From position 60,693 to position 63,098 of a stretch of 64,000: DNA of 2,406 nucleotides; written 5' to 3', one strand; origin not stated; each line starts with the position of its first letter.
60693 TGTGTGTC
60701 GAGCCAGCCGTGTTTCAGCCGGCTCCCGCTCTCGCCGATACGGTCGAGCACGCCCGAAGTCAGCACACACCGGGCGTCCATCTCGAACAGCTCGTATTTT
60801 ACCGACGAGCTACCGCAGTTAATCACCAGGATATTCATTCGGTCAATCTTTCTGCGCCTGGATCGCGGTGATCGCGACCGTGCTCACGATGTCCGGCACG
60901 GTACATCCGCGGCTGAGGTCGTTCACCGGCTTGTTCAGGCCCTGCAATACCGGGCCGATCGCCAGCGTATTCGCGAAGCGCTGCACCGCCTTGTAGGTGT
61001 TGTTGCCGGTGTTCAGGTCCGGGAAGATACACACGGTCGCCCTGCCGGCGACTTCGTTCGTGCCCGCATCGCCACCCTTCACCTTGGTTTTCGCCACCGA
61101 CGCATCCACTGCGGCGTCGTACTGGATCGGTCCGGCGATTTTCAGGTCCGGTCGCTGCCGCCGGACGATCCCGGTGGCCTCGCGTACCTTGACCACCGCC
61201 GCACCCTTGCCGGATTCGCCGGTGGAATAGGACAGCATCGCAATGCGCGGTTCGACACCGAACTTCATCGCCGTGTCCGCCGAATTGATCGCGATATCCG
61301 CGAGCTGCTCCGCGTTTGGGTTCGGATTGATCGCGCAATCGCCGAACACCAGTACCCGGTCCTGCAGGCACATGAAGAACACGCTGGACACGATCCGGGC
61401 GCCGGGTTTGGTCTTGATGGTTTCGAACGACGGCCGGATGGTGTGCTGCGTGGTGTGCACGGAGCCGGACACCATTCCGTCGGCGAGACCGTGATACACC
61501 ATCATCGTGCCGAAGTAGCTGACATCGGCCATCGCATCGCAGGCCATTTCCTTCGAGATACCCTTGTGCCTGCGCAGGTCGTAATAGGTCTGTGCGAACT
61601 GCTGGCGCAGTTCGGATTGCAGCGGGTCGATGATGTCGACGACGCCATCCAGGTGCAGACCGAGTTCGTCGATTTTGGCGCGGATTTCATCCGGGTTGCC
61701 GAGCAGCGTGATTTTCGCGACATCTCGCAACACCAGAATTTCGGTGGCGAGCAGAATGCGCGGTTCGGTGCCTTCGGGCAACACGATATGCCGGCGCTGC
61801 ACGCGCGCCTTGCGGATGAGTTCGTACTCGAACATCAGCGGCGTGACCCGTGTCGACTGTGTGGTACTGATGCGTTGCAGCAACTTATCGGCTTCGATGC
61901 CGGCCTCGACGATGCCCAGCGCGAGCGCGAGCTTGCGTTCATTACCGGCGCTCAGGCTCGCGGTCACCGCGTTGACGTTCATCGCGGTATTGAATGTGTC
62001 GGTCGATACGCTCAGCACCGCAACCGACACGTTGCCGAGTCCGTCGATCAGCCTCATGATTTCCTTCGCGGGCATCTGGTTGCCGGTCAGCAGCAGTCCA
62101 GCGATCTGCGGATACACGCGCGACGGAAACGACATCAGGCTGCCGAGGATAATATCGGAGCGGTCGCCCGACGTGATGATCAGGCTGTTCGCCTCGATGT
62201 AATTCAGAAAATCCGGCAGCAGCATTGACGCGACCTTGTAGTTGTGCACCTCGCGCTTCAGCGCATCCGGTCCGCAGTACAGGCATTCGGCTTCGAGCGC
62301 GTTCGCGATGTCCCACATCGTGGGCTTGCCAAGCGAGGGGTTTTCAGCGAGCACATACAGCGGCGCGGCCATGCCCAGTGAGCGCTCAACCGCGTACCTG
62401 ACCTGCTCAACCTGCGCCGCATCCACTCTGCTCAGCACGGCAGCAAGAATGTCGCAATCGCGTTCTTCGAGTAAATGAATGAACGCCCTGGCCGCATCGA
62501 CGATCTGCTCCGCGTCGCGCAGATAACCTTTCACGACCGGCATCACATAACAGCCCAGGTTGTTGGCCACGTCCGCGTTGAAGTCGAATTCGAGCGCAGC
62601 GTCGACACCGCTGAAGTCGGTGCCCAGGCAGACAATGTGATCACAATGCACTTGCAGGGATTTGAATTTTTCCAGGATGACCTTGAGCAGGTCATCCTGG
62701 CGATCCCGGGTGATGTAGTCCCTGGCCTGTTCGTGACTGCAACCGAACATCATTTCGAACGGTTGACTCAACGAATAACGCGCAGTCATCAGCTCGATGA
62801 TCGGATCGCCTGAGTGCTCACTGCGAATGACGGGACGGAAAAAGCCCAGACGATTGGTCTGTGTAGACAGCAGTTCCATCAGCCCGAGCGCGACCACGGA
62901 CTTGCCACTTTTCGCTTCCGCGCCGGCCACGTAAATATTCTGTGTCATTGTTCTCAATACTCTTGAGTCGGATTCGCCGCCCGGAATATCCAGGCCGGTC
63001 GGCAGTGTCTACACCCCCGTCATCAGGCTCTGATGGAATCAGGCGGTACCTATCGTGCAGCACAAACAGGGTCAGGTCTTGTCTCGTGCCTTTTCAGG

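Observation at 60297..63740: Two identical REP-like repeats, each abutting a truncated RAYT-type transposase fragment, bracket pta and a decapitated ackA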

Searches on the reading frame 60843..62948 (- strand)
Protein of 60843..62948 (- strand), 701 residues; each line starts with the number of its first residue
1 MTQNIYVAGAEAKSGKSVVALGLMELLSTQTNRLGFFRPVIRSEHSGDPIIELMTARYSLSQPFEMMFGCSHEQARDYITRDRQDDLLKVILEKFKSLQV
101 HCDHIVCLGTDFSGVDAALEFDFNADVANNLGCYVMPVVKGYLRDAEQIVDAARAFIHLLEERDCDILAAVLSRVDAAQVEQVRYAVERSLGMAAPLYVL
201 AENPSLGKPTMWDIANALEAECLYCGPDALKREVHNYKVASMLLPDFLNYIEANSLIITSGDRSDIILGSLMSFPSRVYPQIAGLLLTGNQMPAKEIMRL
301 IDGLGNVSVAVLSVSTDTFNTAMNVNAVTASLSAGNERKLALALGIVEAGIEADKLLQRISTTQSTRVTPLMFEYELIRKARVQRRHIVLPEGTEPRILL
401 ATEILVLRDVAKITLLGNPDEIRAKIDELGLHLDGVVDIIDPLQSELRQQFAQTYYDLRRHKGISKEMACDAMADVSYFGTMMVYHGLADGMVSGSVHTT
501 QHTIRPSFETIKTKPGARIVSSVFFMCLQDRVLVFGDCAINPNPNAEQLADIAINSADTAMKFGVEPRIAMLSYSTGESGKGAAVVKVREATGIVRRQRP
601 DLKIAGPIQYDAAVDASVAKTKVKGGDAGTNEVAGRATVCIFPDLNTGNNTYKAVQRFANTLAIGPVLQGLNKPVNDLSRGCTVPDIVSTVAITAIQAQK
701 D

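Call 10: search_protein_families(library=pfam, proteins=[window:60843-62948:-], max_evalue=0.01)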
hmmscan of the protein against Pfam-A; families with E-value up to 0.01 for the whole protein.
window:60843-62948:- (701 aa): 3 families
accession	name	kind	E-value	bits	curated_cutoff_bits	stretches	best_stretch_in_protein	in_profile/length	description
PF01515.24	PTA_PTB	-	1.1e-121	406.6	24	1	372-695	1-319/319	Phosphate acetyl/butaryl transferase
PF07085.17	DRTGG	-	1.9e-26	92.4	25.2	1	213-327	1-104/105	DRTGG domain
PF13500.12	AAA_26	-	8.6e-18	65.3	27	1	3-203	1-188/198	AAA domain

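Call 11: search_protein_families(library=ncbifam, proteins=[window:60843-62948:-], max_evalue=0.01)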
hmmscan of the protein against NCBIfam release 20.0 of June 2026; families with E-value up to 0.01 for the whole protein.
window:60843-62948:- (701 aa): 11 families
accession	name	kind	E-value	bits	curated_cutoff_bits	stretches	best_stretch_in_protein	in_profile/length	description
NF004167.0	PRK05632.1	equivalog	1.9e-264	879.6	418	1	1-700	1-705/708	phosphate acetyltransferase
NF007233.1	PRK09653.1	subfamily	4.6e-117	391.1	310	1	376-698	4-319/319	phosphotransacetylase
TIGR00651.1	pta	equivalog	8.3e-116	386.7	311.2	1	388-695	1-304/304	phosphate acetyltransferase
NF009501.0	PRK12861.1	subfamily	1e-57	195.8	1178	1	358-700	422-762/764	NADP-dependent malic enzyme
NF006045.0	PRK08190.1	subfamily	8.1e-17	61.2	282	1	480-698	242-457/467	bifunctional enoyl-CoA hydratase/phosphate acetyltransferase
NF004472.0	PRK05805.1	subfamily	7e-16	58.1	399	1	481-700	84-300/302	phosphate butyryltransferase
TIGR02706.1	P_butyryltrans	equivalog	3.8e-15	55.8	410.5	1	483-697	82-293/294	phosphate butyryltransferase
NF005837.0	PRK07742.1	equivalog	1.6e-14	53.9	409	1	484-699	86-298/299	phosphate butyryltransferase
NF008852.0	PRK11890.1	subfamily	2.7e-14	53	413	1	482-699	90-304/315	phosphate acetyltransferase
TIGR02709.1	branched_ptb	equivalog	1.5e-10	41.2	475.15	1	466-680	46-254/271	branched-chain phosphotransacylase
NF011440.0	PRK14869.1-2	equivalog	0.004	15.9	746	1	214-328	140-240/541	putative manganese-dependent inorganic diphosphatase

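Call 12: find_encoding_contigs(protein=window:60843-62948:-, flank=10000, max_places=10)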
Protein window:60843-62948:- (701 aa): 1 contig read that carries it; 1 place shown.
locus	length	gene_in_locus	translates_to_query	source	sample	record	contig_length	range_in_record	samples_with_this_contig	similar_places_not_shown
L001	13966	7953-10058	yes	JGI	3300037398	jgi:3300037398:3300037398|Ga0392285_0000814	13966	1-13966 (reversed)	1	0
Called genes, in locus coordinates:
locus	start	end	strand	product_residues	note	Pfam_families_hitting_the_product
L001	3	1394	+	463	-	?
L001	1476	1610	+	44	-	-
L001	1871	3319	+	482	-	-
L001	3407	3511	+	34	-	-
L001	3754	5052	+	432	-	PF12867:DinB_2 (weak), PF03781:FGE-sulfatase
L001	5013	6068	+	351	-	PF10017:Methyltransf_33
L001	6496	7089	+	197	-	PF01161:PBP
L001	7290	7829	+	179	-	-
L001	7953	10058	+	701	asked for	PF13500:AAA_26, PF07085:DRTGG, PF01515:PTA_PTB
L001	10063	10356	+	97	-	PF00871:Acetate_kinase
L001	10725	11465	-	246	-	PF00085:Thioredoxin, PF13428:TPR_14 (faint), PF13432:TPR_16 (weak), PF14559:TPR_19, PF14561:TPR_20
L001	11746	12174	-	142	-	PF03446:NAD_binding_2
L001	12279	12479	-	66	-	-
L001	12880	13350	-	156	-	PF05099:TerB (weak)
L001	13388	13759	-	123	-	-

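Call 29: find_homologous_proteins(query=window:60843-62948:-, max_evalue=1e-100)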
Query window:60843-62948:- (701 aa): 7341 proteins with E <= 1e-100 among 8000 candidates; the best 120 are listed.
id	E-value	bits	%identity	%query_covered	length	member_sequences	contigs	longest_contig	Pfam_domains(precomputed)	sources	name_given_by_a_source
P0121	0.0e+0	1411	100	91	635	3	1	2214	PF07085.18,PF01515.25,PF13500.13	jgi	jgi:phosphate acetyltransferase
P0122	0.0e+0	1373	87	100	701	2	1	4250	PF07085.18,PF01515.25,PF13500.13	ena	-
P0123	0.0e+0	1338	87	100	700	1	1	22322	PF07085.18,PF01515.25,PF13500.13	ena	-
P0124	0.0e+0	1297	84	100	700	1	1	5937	PF07085.18,PF01515.25,PF13500.13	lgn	-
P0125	0.0e+0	1237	79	100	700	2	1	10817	PF07085.18,PF01515.25,PF13500.13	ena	-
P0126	0.0e+0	1217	78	100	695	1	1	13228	PF07085.18,PF01515.25,PF13500.13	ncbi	ncbi:phosphate acetyltransferase [Kaarinaea lacus]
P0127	0.0e+0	1217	79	100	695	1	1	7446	PF07085.18,PF01515.25,PF13500.13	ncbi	-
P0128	0.0e+0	1207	77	100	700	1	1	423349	PF07085.18,PF01515.25,PF13500.13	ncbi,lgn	-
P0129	0.0e+0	1207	78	100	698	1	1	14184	PF07085.18,PF01515.25,PF13500.13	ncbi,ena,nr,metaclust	ncbi:MAG: phosphate acetyltransferase [Gammaproteobacteria bacterium SG8_11]|nr:MAG: phosphate acety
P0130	0.0e+0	1204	77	100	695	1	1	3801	PF07085.18,PF01515.25,PF13500.13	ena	-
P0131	0.0e+0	1199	77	100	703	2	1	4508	PF07085.18,PF01515.25,PF13500.13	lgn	-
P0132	0.0e+0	1197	77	100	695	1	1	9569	PF07085.18,PF01515.25,PF13500.13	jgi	jgi:phosphate acetyltransferase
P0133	0.0e+0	1192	77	100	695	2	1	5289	PF07085.18,PF01515.25,PF13500.13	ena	-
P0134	0.0e+0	1179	76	100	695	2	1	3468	PF07085.18,PF01515.25,PF13500.13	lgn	-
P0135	0.0e+0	1172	76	100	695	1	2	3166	PF07085.18,PF01515.25,PF13500.13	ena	-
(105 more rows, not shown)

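Call 30: find_encoding_contigs(protein=P0123, flank=6000, max_places=3)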
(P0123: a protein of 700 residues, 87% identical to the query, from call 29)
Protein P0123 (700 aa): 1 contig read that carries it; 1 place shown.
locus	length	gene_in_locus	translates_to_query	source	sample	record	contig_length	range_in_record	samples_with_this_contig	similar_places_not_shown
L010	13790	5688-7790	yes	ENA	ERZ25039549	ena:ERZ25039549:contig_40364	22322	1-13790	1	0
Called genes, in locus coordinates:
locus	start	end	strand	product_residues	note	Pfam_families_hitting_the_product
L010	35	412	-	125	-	-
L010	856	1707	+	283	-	-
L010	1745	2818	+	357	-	PF04204:HTS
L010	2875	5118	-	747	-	PF09364:XFP_N, PF03894:XFP, PF09363:XFP_C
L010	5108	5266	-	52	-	PF09364:XFP_N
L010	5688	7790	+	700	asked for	PF13500:AAA_26, PF07085:DRTGG, PF01515:PTA_PTB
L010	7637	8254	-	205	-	-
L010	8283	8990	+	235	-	PF00871:Acetate_kinase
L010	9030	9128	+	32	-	-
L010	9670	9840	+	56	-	-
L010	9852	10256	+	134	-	PF25212:HVO_A0114, PF01047:MarR (faint)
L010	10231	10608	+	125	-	PF00871:Acetate_kinase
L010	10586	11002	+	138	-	PF00871:Acetate_kinase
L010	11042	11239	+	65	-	PF22677:Ble-like_N (weak)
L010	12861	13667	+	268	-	-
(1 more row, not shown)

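Call 31: find_encoding_contigs(protein=P0122, flank=6000, max_places=3)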
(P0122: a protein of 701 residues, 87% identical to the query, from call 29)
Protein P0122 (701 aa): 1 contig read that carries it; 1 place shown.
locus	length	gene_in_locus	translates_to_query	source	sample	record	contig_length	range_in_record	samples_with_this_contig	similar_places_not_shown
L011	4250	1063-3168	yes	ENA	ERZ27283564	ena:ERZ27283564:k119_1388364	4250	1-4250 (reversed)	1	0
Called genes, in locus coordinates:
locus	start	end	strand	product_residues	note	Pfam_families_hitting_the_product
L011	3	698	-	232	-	?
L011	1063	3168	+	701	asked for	PF13500:AAA_26, PF07085:DRTGG, PF01515:PTA_PTB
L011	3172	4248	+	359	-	?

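Call 32: find_encoding_contigs(protein=P0128, flank=6000, max_places=2)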
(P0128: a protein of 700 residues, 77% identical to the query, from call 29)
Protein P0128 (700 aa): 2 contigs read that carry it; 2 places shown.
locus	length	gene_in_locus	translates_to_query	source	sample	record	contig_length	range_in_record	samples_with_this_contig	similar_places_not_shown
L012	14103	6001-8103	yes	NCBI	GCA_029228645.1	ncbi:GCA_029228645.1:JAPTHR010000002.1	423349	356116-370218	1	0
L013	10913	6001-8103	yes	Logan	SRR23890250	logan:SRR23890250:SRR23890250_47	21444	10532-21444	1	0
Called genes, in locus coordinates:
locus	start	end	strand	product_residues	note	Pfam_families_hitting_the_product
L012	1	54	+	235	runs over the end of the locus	PF00072:Response_reg, PF00486:Trans_reg_C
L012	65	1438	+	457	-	PF00672:HAMP, PF00512:HisKA, PF02518:HATPase_c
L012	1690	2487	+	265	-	-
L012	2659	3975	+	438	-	PF07690:MFS_1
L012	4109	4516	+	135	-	PF00042:Globin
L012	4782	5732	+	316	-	-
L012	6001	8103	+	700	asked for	PF13500:AAA_26, PF07085:DRTGG, PF01515:PTA_PTB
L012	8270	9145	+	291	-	PF13593:SBF_like, PF01758:SBF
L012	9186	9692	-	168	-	PF11969:DcpS_C, PF01230:HIT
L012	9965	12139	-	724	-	PF00141:peroxidase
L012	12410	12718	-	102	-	-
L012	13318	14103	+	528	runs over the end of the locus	PF00583:Acetyltransf_1 (weak), PF00795:CN_hydrolase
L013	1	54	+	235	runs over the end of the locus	PF00072:Response_reg, PF00486:Trans_reg_C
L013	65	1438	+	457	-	PF00672:HAMP, PF00512:HisKA, PF02518:HATPase_c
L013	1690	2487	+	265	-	-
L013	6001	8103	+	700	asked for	PF13500:AAA_26, PF07085:DRTGG, PF01515:PTA_PTB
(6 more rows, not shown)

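Call 56: search_protein_families(library=pfam, proteins=[L011:3-698:-, L011:3172-4248:+, L001:6496-7089:+], max_evalue=0.001)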
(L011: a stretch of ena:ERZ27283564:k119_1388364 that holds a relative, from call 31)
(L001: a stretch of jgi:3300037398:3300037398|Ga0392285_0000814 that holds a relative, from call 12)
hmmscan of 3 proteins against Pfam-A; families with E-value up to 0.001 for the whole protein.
L011:3-698:- (232 aa): 1 family
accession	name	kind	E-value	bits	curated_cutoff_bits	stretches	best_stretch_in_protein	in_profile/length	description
PF09364.15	XFP_N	-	8e-111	370.8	23.7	1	25-232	3-210/364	XFP N-terminal domain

L011:3172-4248:+ (359 aa): 1 family
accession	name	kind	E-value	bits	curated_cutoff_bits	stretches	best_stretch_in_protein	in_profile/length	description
PF00871.23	Acetate_kinase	-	2.6e-145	484.4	22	1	2-358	1-357/392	Acetokinase family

L001:6496-7089:+ (197 aa): 1 family
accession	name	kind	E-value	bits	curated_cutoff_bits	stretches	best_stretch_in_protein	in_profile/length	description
PF01161.25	PBP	-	1.9e-46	158.2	24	1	57-195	2-135/135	Phosphatidylethanolamine-binding protein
